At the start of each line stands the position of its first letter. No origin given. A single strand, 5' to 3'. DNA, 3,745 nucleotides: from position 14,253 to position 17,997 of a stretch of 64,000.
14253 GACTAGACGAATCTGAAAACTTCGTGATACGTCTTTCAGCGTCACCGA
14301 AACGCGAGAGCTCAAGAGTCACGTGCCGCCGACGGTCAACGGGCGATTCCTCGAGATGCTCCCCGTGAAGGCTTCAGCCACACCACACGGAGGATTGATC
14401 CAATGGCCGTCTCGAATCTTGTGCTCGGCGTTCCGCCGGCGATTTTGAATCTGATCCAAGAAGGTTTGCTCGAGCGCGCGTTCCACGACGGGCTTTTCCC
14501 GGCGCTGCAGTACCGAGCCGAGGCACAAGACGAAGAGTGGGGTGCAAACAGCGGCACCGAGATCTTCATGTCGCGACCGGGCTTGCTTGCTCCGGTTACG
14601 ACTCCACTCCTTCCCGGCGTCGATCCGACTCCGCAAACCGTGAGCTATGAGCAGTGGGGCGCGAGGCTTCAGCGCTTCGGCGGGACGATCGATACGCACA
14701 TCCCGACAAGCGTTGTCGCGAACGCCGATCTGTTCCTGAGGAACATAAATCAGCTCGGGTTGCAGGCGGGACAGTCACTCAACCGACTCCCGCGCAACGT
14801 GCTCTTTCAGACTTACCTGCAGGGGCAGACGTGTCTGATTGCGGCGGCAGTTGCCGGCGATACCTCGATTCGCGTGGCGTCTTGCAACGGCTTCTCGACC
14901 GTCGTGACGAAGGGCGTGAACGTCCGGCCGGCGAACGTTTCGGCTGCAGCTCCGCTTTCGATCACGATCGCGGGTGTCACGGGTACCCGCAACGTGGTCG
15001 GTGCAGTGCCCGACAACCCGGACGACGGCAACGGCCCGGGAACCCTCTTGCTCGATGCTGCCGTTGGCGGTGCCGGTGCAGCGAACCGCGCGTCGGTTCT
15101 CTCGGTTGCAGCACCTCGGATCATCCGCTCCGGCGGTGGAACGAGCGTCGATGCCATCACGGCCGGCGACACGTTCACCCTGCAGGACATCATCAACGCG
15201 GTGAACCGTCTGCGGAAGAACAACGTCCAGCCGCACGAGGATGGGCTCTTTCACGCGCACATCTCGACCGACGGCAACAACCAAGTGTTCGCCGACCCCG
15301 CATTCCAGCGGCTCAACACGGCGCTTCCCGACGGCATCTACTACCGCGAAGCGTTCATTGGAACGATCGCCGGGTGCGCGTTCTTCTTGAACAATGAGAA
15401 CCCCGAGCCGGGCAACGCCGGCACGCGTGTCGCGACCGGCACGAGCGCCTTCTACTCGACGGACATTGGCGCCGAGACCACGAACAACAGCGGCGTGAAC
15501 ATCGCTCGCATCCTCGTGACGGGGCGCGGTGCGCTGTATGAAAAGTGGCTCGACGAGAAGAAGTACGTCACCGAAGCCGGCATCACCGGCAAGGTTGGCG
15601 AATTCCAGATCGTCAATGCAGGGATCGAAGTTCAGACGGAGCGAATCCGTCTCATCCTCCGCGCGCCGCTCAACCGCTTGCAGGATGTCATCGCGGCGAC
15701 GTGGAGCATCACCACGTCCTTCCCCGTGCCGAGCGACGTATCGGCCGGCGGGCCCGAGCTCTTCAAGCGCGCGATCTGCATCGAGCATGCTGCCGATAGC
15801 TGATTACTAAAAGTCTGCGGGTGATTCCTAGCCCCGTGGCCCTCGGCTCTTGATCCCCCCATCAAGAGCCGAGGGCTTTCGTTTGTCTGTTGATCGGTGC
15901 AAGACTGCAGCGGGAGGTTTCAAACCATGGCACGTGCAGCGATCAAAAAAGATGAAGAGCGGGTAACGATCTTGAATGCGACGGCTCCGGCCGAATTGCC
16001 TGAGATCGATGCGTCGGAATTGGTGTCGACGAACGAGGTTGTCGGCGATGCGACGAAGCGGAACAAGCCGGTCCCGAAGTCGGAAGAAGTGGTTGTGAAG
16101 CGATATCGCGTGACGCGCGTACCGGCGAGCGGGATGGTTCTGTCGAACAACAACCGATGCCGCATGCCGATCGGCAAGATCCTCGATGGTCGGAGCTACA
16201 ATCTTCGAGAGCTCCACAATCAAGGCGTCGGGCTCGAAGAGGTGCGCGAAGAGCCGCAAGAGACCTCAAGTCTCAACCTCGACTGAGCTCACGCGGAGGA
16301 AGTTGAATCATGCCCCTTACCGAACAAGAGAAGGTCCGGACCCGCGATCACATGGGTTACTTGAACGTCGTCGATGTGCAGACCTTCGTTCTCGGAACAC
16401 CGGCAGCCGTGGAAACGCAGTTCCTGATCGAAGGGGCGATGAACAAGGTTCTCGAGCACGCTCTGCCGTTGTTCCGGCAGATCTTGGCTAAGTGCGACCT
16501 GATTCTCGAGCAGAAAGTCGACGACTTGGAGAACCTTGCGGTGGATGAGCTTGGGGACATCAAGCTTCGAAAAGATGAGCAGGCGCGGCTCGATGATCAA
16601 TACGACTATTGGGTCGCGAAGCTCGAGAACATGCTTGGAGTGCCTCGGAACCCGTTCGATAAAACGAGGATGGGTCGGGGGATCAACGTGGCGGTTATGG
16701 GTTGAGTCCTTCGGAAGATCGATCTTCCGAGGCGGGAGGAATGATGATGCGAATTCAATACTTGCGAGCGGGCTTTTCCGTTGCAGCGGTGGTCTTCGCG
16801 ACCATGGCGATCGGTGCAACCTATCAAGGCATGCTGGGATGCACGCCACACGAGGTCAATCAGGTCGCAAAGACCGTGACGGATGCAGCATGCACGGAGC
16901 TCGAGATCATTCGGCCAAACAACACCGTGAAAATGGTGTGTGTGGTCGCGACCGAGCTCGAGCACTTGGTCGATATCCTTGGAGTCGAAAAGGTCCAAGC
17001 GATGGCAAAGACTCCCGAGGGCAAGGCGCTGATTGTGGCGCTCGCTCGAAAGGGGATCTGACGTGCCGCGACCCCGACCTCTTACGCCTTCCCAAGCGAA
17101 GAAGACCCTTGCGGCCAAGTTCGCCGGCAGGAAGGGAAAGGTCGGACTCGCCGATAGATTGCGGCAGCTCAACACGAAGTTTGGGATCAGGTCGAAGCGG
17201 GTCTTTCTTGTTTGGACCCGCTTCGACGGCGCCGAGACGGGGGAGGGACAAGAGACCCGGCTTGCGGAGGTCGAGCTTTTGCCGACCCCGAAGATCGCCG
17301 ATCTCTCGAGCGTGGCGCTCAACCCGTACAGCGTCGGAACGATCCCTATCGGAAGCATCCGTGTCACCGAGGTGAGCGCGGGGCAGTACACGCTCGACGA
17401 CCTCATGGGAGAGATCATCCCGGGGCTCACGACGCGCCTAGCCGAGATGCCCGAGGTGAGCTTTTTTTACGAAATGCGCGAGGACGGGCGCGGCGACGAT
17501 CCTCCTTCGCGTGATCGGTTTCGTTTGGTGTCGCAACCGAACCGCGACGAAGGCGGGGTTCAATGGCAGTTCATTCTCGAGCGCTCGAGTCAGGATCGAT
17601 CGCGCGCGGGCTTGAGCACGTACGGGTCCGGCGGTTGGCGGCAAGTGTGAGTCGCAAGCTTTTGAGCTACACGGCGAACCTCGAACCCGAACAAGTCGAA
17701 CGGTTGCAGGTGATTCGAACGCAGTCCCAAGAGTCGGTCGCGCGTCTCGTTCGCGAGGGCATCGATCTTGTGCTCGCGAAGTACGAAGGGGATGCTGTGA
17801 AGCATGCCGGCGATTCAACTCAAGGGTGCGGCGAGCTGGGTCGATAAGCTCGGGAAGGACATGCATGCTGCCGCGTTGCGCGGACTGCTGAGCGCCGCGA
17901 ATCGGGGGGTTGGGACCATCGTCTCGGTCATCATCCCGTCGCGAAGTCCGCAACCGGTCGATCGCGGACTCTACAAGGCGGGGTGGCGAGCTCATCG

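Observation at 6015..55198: Ten exact copies of a dispersed 20-bp palindrome with an asymmetric flank and block-wise orientation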

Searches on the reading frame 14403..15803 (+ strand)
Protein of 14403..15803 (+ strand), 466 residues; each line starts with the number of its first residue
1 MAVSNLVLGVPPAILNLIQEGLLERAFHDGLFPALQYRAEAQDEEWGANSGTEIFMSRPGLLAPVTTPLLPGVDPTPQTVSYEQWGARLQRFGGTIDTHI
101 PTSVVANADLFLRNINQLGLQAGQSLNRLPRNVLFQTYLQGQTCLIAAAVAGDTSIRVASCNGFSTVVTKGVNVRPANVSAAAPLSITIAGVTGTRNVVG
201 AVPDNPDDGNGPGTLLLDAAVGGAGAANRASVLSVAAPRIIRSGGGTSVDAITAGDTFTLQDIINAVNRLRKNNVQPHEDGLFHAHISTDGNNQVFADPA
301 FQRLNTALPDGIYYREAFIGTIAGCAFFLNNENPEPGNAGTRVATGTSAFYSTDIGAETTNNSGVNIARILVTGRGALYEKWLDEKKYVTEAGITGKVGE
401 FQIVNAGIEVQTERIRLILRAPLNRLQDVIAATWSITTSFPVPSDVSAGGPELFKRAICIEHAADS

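Call 14: search_protein_families(library=phrogs, proteins=[window:14403-15803:+], max_evalue=0.00001)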
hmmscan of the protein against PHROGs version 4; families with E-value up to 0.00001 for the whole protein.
window:14403-15803:+ (466 aa): 1 family
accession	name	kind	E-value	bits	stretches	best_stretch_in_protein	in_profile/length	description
phrog_1357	-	head and packaging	2.3e-16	60.7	1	15-380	29-292/356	major head protein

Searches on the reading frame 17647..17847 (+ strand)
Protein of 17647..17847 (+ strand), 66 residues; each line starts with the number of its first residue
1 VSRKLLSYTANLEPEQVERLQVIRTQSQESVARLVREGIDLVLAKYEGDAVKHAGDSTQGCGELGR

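Call 13: search_protein_families(library=pfam, proteins=[window:17647-17847:+], max_evalue=0.01)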
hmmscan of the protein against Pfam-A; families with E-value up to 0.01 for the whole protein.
window:17647-17847:+ (66 aa): 2 families
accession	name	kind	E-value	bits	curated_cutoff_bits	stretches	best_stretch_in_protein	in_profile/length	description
PF12651.13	RHH_3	-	3.7e-06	27.2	21.6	1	7-47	4-44/44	Ribbon-helix-helix domain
PF20605.4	Antitox_RHH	-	4.2e-05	24.1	27.2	1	9-47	8-46/50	Antitoxin-like ribbon-helix-helix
